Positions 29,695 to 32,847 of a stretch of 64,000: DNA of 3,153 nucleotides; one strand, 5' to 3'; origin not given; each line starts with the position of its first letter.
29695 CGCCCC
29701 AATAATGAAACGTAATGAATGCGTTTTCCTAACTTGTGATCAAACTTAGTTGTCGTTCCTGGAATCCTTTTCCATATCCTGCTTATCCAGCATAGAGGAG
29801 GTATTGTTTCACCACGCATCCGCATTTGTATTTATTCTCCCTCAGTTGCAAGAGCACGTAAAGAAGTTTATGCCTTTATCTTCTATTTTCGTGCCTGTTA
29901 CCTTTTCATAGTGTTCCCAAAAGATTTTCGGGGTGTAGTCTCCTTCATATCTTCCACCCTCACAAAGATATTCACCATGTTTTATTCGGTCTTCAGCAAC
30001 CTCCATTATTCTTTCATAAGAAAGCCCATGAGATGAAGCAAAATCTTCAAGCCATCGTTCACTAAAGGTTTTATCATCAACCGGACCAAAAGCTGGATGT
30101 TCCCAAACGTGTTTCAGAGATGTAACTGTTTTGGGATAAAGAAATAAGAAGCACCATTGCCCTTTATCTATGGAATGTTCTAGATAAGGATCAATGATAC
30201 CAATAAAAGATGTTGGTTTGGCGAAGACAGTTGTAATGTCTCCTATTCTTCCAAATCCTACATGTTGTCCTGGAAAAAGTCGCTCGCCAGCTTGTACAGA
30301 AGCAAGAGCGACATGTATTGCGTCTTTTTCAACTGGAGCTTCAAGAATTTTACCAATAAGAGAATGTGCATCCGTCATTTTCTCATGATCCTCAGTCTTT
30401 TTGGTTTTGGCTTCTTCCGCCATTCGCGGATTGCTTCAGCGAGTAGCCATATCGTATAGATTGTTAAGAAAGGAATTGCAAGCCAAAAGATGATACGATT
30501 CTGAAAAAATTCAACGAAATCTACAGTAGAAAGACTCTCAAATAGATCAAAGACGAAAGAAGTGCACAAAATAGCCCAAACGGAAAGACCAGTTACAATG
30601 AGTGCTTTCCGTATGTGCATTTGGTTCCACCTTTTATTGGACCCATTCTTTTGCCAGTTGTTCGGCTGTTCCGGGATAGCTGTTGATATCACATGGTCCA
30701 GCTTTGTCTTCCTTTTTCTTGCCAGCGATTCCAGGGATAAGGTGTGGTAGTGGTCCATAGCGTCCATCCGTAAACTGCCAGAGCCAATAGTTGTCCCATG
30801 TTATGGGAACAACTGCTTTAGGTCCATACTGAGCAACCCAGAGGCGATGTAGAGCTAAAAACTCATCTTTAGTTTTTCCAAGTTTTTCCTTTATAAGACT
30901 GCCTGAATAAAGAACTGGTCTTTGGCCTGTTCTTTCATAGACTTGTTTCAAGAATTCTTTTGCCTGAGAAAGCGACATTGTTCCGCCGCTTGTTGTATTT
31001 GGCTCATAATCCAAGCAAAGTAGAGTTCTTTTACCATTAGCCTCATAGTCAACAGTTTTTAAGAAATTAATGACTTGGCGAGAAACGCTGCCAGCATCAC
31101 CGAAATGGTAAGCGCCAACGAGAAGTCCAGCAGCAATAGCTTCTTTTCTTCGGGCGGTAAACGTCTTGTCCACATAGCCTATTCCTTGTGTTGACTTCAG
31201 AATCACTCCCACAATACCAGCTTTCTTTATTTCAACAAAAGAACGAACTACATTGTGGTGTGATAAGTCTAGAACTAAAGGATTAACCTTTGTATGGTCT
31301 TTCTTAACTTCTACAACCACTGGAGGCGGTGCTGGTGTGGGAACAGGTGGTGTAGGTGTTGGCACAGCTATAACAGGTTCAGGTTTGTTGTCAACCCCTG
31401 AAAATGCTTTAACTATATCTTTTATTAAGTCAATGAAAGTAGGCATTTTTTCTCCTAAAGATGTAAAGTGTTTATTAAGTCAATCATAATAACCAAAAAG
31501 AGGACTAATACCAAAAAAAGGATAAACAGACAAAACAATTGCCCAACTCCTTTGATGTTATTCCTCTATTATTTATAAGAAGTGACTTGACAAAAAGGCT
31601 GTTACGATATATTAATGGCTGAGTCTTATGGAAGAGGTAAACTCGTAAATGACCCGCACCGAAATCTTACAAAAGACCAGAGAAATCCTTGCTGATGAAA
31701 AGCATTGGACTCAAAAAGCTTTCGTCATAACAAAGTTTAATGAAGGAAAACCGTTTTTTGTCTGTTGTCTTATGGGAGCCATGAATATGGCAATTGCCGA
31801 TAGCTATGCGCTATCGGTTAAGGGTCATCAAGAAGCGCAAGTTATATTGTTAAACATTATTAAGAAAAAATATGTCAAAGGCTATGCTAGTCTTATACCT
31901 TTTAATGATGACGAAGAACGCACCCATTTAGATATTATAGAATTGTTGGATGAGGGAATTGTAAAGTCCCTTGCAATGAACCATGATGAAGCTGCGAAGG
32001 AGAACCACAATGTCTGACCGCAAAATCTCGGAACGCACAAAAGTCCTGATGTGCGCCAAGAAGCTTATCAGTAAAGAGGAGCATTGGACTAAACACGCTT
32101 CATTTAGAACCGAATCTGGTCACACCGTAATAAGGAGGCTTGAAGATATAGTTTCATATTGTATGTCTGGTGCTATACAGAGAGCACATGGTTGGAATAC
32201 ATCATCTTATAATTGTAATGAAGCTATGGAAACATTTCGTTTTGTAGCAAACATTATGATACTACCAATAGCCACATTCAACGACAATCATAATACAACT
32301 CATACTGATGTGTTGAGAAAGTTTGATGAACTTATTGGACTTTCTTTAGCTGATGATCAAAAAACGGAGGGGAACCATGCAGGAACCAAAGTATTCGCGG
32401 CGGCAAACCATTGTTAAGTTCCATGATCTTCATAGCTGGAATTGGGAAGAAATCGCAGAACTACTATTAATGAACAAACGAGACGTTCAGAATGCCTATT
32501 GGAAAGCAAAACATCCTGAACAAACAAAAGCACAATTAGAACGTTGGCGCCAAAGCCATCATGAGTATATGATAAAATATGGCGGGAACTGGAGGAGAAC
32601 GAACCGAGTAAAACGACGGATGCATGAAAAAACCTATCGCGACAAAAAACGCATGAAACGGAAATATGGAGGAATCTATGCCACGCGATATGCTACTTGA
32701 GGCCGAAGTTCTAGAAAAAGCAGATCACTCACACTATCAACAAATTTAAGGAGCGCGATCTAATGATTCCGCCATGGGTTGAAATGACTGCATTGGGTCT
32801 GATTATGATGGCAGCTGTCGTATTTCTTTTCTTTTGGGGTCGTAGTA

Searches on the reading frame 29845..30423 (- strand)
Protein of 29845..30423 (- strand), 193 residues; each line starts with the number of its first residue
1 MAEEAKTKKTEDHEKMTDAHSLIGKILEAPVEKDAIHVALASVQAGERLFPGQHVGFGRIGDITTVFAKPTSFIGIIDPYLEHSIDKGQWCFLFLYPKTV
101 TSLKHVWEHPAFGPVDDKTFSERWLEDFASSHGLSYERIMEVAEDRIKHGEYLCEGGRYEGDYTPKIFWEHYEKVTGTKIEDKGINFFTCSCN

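Call 13: search_protein_families(library=phrogs, proteins=[window:29845-30423:-], max_evalue=0.001)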
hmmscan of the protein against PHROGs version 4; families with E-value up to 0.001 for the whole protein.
window:29845-30423:- (193 aa): 3 families
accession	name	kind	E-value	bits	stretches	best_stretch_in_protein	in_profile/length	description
phrog_11912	-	unknown function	1.6e-45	156.6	2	10-120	4-115/226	-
phrog_17232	-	unknown function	5.9e-19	69.5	1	11-112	6-111/115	-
phrog_17762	-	unknown function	1.5e-08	36.2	1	127-192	47-115/115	-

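Call 14: search_protein_families(library=pfam, proteins=[window:29845-30423:-], max_evalue=0.01)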
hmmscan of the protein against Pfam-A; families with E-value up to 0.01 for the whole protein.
window:29845-30423:- (193 aa): 0 families

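Call 61: search_protein_families(library=padloc, proteins=[window:29845-30423:-], max_evalue=0.001)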
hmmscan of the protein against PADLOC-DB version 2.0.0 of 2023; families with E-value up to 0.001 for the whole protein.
window:29845-30423:- (193 aa): 0 families

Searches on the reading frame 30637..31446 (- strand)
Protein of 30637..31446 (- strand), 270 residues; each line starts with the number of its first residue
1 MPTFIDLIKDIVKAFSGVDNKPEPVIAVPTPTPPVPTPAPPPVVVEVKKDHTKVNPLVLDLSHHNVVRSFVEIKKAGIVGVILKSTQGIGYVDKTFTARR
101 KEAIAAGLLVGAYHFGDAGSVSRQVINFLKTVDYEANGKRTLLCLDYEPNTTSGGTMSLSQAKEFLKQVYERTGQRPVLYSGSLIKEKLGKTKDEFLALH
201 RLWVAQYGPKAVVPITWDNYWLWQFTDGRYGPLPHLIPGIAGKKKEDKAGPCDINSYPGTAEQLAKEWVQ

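Call 13: search_protein_families(library=phrogs, proteins=[window:30637-31446:-], max_evalue=0.001)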
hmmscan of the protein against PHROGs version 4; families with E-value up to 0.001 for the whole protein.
window:30637-31446:- (270 aa): 5 families
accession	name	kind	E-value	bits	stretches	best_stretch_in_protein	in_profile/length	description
phrog_6219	-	lysis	2.3e-30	107.3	1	58-243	4-180/326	endolysin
phrog_291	-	lysis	8.2e-30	105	1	52-230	109-292/509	endolysin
phrog_6745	-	lysis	1.8e-22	80.8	1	59-226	7-182/396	endolysin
phrog_3084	-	lysis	4.6e-10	40.1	1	47-265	150-361/468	endolysin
phrog_35916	-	unknown function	2.5e-09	37.6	1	55-230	3-194/488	-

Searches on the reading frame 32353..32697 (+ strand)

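Call 14: search_protein_families(library=pfam, proteins=[window:32353-32697:+], max_evalue=0.01)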
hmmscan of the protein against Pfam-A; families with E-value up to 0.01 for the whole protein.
window:32353-32697:+ (115 aa): 1 family
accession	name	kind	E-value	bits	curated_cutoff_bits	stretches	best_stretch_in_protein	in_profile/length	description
PF08281.18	Sigma70_r4_2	-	0.0025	17.8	25.7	1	16-49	14-47/54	Sigma-70, region 4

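Call 61: search_protein_families(library=padloc, proteins=[window:32353-32697:+], max_evalue=0.001)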
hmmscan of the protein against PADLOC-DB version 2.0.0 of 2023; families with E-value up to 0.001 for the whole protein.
window:32353-32697:+ (115 aa): 0 families
